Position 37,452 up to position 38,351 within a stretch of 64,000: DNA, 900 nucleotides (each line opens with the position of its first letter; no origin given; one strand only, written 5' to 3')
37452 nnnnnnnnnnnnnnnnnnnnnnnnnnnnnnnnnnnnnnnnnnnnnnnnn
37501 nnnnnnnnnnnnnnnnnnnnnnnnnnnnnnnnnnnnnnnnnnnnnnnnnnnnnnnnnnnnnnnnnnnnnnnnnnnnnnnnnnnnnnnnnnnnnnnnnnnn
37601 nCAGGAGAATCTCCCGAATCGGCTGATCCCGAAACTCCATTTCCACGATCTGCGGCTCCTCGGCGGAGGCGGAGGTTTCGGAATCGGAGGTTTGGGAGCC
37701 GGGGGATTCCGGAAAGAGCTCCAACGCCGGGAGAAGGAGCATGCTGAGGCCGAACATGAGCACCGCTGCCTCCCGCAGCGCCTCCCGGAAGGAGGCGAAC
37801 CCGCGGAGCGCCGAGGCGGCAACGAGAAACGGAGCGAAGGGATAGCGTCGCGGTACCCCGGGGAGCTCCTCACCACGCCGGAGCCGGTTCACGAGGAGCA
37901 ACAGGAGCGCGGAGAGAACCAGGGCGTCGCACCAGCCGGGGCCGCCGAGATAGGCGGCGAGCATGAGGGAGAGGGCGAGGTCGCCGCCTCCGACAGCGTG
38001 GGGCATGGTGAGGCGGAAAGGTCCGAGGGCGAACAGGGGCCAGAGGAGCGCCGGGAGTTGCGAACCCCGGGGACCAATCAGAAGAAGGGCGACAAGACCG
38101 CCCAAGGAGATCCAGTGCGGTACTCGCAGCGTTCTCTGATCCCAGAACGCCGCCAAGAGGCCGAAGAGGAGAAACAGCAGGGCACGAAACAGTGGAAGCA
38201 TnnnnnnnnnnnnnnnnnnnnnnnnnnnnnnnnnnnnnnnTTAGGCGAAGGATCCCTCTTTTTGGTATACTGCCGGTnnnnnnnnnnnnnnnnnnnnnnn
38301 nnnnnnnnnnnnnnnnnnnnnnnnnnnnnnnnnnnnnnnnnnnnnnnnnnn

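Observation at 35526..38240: Single ORF fusing an inner-membrane prepilin peptidase to an outer-membrane secretin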

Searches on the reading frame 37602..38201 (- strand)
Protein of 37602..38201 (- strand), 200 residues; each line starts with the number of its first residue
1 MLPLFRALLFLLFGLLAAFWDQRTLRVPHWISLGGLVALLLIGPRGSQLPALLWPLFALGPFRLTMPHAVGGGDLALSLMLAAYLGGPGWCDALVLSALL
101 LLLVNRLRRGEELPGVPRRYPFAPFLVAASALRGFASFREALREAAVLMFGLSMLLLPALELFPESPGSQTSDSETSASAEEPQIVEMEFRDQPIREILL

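Call 19: search_solved_structures(query=A2, max_evalue=10, show_alignments=3)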
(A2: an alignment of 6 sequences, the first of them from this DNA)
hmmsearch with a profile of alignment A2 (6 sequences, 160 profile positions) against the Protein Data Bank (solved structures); distinct sequences matched with E-value up to 10: 0.
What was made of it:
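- Tried and rejected: A PDB sequence-profile search with the N-terminal alignment gave no hit (call 19).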

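Call 20: search_protein_families(library=pfam, alignment_id=A2, max_evalue=1)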
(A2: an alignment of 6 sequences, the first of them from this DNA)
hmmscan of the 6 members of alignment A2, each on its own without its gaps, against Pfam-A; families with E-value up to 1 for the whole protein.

A. member 1, seq(163 aa): 1 family
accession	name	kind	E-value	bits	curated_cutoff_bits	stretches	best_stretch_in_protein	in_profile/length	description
PF01478.23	Peptidase_A24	-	1.1e-05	26.2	26.5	1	8-103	1-101/104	Type IV leader peptidase family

B. families by the number of members that match (of 6 scanned): 1 family
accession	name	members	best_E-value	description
PF01478.23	Peptidase_A24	6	2.9e-06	Type IV leader peptidase family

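Call 28: search_protein_representatives(alignment_id=A2)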
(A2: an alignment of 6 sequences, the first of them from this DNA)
Query: 6 sequences, 160 profile positions. Proteins with E-value up to 0.001 (for the whole library): 126; up to 1e-10: 3; up to 1e-30: 1. The best 126 are listed.
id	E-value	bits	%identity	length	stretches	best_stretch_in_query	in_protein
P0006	4.0e-63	228.4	-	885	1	1-157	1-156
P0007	4.0e-18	82.2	-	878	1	1-133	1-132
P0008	2.6e-11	60.0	-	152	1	1-136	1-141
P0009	1.2e-10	57.8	-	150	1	5-133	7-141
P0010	5.9e-10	55.6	-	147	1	8-135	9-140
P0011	3.9e-09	52.9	-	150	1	1-130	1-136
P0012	4.3e-09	52.8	-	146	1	1-134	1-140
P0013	5.4e-09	52.5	-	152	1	1-132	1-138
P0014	1.5e-08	51.0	-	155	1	8-133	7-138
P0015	1.9e-08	50.7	-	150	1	7-143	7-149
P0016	3.6e-08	49.8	-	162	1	5-132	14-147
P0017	4.3e-08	49.6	-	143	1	9-133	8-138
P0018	9.2e-08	48.5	-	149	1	12-132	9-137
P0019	9.7e-08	48.4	-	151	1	4-130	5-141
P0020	1.2e-07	48.1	-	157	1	9-131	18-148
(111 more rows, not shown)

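Call 42: predict_structure(alignment_id=A3)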
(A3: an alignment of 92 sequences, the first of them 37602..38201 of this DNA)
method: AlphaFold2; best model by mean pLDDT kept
length: 200 residues; sequences in the alignment: 92
mean_pLDDT: 82.6   pTM: 0.68
mean pLDDT of the five models: 82.6, 82.0, 82.0, 82.0, 81.9
residues with pLDDT >= 90: 112; 70-90: 37; 50-70: 41; < 50: 10
segments of 3 or more residues with pLDDT < 50: 168-173
pLDDT, mean of each block of 10 residues (from residue 1): 90 96 96 98 91 97 94 97 96 94 88 83 95 73 70 67 50 50 67 63
secondary structure, 60 per line:
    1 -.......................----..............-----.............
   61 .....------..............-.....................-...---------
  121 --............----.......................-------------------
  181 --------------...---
elements in order: H2-24 H29-42 H48-65 H72-85 H87-107 H123-134 H139-161
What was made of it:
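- AF2 pLDDT is mostly above 90 over the core (call 42). My half-helix solution is untested, and AF2 confidence is only about 70 over aa 131-160 (call 42).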

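Call 45: fold_search(model_id=the predicted structure, library=pdb)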
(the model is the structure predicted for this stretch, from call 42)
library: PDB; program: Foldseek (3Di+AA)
matches with E <= 10: 98; with E <= 0.001: 0
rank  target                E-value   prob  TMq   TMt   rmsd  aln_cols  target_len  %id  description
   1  8k8e_B                1.2e+00  0.23  0.25  0.18  13.2       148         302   18  Human gamma-secretase in complex with a substrate mimetic (released 2024-01-31)
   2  6s3r_A                2.1e+00  0.12  0.21  0.22  19.7       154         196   15  Structure of the FliPQR complex from the flagellar type 3 secretion system of Pseudomonas savastanoi. (released 2020-03-25)
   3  5an8_A                2.3e+00  0.15  0.28  0.12  11.9       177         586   16  Cryo-electron microscopy structure of rabbit TRPV2 ion channel (released 2015-12-23)
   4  8slx_A                2.4e+00  0.09  0.22  0.10  12.3       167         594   17  Rat TRPV2 bound with 1 CBD ligand in nanodiscs (released 2023-05-31)
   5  6s3r_B                2.8e+00  0.10  0.22  0.22  19.8       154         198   15  Structure of the FliPQR complex from the flagellar type 3 secretion system of Pseudomonas savastanoi. (released 2020-03-25)
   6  4r32_A                2.8e+00  0.08  0.14  0.19  11.3       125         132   13  Crystal Structure Analysis of Pyk2 and Paxillin LD motifs (released 2014-09-17)
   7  8jw0_l                3.0e+00  0.05  0.14  0.12  17.2       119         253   14  PSI-AcpPCI supercomplex from Amphidinium carterae (released 2024-02-28)
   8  9b3x_A                3.1e+00  0.08  0.21  0.10  12.5       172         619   18  Rat TRPV2 E724A/D725A bound to 2-APB (released 2025-02-26)
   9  8wk3_H                3.1e+00  0.07  0.17  0.16  19.5       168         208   20  Cryo-EM structure of the proximal rod-export apparatus and FlgF within the motor-hook complex in the CW state (released 2024-09-04)
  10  9b3w_A                3.1e+00  0.06  0.18  0.08  13.9       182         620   17  Rat TRPV2 E724A/D725A Apo (released 2025-02-26)
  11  5y81_H                3.4e+00  0.07  0.19  0.22  15.7       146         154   12  NuA4 TEEAA sub-complex (released 2018-04-18)
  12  8y5f_C                3.6e+00  0.07  0.20  0.17  16.7       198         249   13  Cryo-EM structure of E.coli spermidine transporter PotABC (released 2024-10-09)
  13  8vxt_A                3.8e+00  0.20  0.23  0.17   5.1        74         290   15  Cryo-EM structure of mammalian Thorase filament, 3-layer refinement (released 2024-12-11)
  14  6u8a_A                3.8e+00  0.08  0.22  0.10  13.0       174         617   17  CBD-bound full-length rat TRPV2 in nanodiscs, state 1 (released 2019-10-16)
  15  9hla_A                4.0e+00  0.06  0.16  0.09  14.6       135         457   13  TRPML1 in complex with compound 9a (released 2025-06-04)
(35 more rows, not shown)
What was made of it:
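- The top hit, presenilin, has E = 1.2 (call 45).
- Tried and rejected: Foldseek of the N-terminal AF2 model against the PDB gave nothing significant (call 45).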

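Call 52: search_protein_families(library=pfam, alignment_id=A3, max_evalue=0.001)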
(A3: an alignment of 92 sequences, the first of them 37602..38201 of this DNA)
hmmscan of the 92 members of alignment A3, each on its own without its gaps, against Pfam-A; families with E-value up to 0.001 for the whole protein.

A. member 1, window:37602-38201:- (200 aa): 1 family
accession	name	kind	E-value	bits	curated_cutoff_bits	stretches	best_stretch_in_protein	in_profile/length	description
PF01478.23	Peptidase_A24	-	2e-05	25.4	26.5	1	8-103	1-101/104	Type IV leader peptidase family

B. families by the number of members that match (of 92 scanned): 2 families
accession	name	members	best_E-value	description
PF01478.23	Peptidase_A24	92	2.9e-22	Type IV leader peptidase family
PF04657.19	DMT_YdcZ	1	0.00045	Putative inner membrane exporter, YdcZ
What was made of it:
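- All 6 fused N-termini tested, and all 92 aligned relatives, hit PF01478 (calls 20, 52).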

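Call 69: list_cluster_members(proteins=[P0007, P0008, P0009, P0010, P0011, P0012, P0013, P0014, P0015, P0016])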
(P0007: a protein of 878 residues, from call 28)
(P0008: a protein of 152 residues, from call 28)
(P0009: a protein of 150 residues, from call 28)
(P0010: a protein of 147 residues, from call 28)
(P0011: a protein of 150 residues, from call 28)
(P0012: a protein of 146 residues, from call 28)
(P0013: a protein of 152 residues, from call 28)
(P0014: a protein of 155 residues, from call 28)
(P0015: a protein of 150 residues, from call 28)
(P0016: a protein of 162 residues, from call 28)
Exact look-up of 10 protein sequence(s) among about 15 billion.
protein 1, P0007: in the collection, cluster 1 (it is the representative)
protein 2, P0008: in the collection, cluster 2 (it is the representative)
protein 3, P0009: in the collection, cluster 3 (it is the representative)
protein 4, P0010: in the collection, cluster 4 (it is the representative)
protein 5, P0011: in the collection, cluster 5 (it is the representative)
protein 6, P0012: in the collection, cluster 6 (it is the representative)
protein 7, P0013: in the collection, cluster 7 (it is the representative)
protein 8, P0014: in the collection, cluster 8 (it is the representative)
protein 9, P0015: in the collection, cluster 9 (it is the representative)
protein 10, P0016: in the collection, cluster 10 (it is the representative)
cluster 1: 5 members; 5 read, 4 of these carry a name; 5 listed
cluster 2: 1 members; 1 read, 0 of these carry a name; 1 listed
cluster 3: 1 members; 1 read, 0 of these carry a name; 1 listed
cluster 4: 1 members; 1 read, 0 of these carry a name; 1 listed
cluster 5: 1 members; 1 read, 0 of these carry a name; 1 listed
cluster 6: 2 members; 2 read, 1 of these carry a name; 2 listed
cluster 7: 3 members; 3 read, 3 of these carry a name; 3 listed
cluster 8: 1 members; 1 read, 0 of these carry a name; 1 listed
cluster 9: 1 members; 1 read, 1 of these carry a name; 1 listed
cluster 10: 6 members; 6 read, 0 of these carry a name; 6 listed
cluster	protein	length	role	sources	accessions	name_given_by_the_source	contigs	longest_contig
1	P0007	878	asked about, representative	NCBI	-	-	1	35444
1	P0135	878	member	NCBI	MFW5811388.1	MAG: prepilin peptidase [Alkalispirochaetaceae bacterium]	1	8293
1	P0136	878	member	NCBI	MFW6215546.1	MAG: prepilin peptidase [Alkalispirochaetaceae bacterium]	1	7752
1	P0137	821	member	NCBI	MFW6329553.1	MAG: prepilin peptidase, partial [Alkalispirochaetaceae bacterium]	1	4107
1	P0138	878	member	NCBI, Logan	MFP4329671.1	MAG: prepilin peptidase [Spirochaetaceae bacterium]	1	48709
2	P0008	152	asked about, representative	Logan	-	-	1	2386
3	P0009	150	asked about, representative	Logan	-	-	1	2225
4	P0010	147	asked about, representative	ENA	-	-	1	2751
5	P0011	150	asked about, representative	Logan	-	-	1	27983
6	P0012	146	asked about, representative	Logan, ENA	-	-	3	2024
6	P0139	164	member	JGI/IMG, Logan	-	leader peptidase (prepilin peptidase)/N-methyltransferase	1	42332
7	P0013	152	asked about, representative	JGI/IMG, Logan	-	prepilin signal peptidase PulO-like enzyme (type II secretory pathway)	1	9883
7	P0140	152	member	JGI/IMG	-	prepilin signal peptidase PulO-like enzyme (type II secretory pathway)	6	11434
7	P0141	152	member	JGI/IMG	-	leader peptidase (prepilin peptidase) / N-methyltransferase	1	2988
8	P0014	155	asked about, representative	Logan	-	-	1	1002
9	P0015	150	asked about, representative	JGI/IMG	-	prepilin signal peptidase PulO-like enzyme (type II secretory pathway)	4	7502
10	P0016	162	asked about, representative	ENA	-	-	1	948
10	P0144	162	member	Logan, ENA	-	-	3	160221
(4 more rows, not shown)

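Call 70: find_encoding_contigs(protein=P0010, flank=8000, max_places=3)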
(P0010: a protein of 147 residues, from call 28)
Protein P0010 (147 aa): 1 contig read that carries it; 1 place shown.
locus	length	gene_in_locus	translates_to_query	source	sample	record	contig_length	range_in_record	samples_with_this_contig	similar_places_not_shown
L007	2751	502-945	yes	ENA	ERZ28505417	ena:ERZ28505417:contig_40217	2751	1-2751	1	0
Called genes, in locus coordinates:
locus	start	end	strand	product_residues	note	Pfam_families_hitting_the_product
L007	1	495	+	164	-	?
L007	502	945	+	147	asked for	PF01478:Peptidase_A24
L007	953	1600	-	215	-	PF02527:GidB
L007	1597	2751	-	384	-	?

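Call 71: find_encoding_contigs(protein=P0011, flank=8000, max_places=1)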
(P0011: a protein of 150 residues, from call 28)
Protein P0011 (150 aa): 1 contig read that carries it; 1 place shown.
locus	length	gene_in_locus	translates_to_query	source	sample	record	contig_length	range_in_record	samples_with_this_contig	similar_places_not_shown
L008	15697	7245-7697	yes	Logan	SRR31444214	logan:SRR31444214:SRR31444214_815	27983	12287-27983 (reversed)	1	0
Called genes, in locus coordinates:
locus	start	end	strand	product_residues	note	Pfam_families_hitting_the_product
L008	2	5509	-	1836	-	?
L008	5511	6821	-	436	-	PF03415:Peptidase_C11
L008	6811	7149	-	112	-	PF17957:Big_7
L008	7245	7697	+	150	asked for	PF01478:Peptidase_A24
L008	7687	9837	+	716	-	PF03958:Secretin_N (faint), PF00263:Secretin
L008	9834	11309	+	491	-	PF00437:T2SSE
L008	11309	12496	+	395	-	PF00482:T2SSF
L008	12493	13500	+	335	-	-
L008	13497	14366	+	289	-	-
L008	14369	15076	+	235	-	-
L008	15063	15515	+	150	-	PF08334:T2SSG, PF22434:PilW_C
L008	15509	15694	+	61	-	-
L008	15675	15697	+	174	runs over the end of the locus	-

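Call 72: find_encoding_contigs(protein=P0013, flank=8000, max_places=1)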
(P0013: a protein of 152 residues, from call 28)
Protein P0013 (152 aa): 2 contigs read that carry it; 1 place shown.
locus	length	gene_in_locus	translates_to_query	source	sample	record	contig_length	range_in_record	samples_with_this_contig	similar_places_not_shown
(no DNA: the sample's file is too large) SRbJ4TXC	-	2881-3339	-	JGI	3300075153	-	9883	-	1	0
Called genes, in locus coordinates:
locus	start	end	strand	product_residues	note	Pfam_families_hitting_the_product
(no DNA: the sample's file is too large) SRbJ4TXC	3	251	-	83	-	?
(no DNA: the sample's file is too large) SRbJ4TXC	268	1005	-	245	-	PF00005:ABC_tran, PF13304:AAA_21 (faint)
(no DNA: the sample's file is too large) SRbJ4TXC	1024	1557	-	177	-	PF03551:PadR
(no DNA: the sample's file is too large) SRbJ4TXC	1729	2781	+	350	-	PF00892:EamA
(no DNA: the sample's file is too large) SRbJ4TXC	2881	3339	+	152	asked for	PF01478:Peptidase_A24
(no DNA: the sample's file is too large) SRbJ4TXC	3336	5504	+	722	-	PF03958:Secretin_N (faint), PF00263:Secretin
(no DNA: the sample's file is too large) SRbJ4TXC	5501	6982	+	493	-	PF05157:MshEN, PF00437:T2SSE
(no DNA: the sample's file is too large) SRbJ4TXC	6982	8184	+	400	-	PF00482:T2SSF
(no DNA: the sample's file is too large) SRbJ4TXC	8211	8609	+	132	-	PF08334:T2SSG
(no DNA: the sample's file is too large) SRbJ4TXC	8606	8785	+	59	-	-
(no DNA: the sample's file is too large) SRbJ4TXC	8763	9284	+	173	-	-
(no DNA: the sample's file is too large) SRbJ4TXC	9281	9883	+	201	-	?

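Call 73: find_encoding_contigs(protein=P0016, flank=8000, max_places=1)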
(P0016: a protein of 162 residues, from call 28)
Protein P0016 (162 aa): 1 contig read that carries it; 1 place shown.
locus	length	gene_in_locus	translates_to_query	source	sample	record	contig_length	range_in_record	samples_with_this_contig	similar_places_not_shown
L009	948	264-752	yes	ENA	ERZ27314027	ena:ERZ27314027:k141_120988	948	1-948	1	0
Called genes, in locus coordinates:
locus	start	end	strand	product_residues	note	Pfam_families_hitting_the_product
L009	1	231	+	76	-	?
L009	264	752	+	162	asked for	PF01478:Peptidase_A24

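Call 78: find_encoding_contigs(protein=P0140, flank=6000, max_places=2)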
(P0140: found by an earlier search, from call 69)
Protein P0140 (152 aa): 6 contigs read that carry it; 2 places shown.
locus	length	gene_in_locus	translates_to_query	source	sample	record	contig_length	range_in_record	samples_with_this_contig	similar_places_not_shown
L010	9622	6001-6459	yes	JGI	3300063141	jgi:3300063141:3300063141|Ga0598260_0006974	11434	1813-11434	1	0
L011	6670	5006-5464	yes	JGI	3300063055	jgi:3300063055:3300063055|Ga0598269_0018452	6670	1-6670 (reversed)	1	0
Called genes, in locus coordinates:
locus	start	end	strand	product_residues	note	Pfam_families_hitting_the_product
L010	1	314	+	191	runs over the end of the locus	PF05175:MTS (weak), PF02390:Methyltransf_4 (faint), PF08241:Methyltransf_11, PF08242:Methyltransf_12, PF13578:Methyltransf_24 (weak), PF13649:Methyltransf_25, PF13847:Methyltransf_31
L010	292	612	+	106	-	PF02635:DsrE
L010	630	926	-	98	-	-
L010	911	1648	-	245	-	PF12704:MacB_PCD (weak)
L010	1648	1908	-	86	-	PF02146:SIR2 (weak)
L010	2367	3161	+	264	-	PF04672:Methyltransf_19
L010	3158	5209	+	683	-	PF00989:PAS, PF08448:PAS_4, PF13188:PAS_8 (weak), PF13426:PAS_9, PF00512:HisKA, PF02518:HATPase_c, PF00072:Response_reg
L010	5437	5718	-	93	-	-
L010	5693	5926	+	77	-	-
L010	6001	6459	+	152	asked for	PF01478:Peptidase_A24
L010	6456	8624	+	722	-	PF03958:Secretin_N (weak), PF00263:Secretin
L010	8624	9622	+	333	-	?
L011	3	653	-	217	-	?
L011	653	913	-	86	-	PF02146:SIR2 (weak)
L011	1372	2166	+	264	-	PF04672:Methyltransf_19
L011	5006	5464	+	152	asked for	PF01478:Peptidase_A24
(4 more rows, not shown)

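Call 79: find_encoding_contigs(protein=P0144, flank=6000, max_places=1)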
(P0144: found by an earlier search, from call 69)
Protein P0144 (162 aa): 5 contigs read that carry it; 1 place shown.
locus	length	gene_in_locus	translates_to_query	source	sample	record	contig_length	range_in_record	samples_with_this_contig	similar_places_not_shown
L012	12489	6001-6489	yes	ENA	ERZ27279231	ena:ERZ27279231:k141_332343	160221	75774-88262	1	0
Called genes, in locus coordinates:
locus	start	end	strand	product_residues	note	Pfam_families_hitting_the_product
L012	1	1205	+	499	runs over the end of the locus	PF05697:Trigger_N, PF00254:FKBP_C (weak), PF05698:Trigger_C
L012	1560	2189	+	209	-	PF00574:CLP_protease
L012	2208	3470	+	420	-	PF06689:zf-C4_ClpX, PF00493:MCM (weak), PF01078:Mg_chelatase (faint), PF00158:Sigma54_activat (faint), PF00004:AAA, PF07724:AAA_2, PF07728:AAA_5 (weak), PF10431:ClpB_D2-small, +1 more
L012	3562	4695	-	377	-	PF13439:Glyco_transf_4, PF20706:GT4-conflict (weak), PF00534:Glycos_transf_1, PF13692:Glyco_trans_1_4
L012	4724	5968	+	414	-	PF04851:ResIII, PF00270:DEAD, PF00271:Helicase_C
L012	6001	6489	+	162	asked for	PF01478:Peptidase_A24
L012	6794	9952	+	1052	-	PF02463:SMC_N, PF13175:AAA_15, PF13304:AAA_21 (weak), PF13476:AAA_23 (weak), PF13555:AAA_29 (weak)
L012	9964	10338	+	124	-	-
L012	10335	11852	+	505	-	PF13525:YfiO (faint), PF13174:TPR_6 (faint)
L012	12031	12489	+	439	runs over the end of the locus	PF02403:Seryl_tRNA_N, PF00587:tRNA-synt_2b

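Call 85: find_homologous_proteins(query=A7, max_evalue=1e-20)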
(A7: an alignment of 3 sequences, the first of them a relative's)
Query A7 (3 sequences) (722 aa, profile of the alignment): 193 proteins with E <= 1e-20 among 8000 candidates; the best 120 are listed.
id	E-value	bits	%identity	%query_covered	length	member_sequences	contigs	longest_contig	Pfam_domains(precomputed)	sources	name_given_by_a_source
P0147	0.0e+0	1274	100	100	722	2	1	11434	PF03958.23,PF00263.27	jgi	jgi:general secretion pathway protein D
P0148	0.0e+0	1063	77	97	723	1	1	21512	PF21305.3,PF03958.23,PF00263.27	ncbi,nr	ncbi:MAG: hypothetical protein NTU62_10215 [Spirochaetes bacterium]|nr:hypothetical protein [Spiroch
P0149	0.0e+0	1049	77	97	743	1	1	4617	PF03958.23,PF00263.27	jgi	jgi:type II secretory pathway component GspD/PulD (secretin)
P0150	0.0e+0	1034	74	97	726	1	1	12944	PF03958.23,PF00263.27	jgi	jgi:general secretion pathway protein D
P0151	0.0e+0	1021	69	100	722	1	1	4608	PF03958.23,PF00263.27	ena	-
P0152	0.0e+0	1013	72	97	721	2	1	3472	PF03958.23,PF00263.27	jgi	jgi:type II secretory pathway component GspD/PulD (secretin)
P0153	4.4e-298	1008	68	97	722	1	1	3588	PF03958.23,PF00263.27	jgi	jgi:general secretion pathway protein D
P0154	3.2e-297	1006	68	97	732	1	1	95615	PF03958.23,PF00263.27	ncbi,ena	-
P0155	4.2e-296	1002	67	100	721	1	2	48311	PF03958.23,PF00263.27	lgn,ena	-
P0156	1.0e-295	1001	69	100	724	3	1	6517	PF21305.3,PF03958.23,PF00263.27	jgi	jgi:general secretion pathway protein D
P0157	2.9e-295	999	72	97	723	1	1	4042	PF03958.23,PF00263.27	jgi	jgi:general secretion pathway protein D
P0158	2.9e-293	993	70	97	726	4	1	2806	PF21305.3,PF03958.23,PF00263.27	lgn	-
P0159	2.7e-286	969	63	100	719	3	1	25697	PF03958.23,PF00263.27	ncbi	-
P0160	4.1e-285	966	68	97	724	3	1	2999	PF03958.23,PF00263.27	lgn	-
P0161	2.9e-283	959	64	100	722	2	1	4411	PF03958.23,PF00263.27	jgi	jgi:type II secretory pathway component GspD/PulD (secretin)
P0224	6.4e-240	816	51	95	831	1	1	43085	PF03958.23,PF00263.27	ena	-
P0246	1.0e-234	799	48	98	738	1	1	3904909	PF03958.23,PF00263.27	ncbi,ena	-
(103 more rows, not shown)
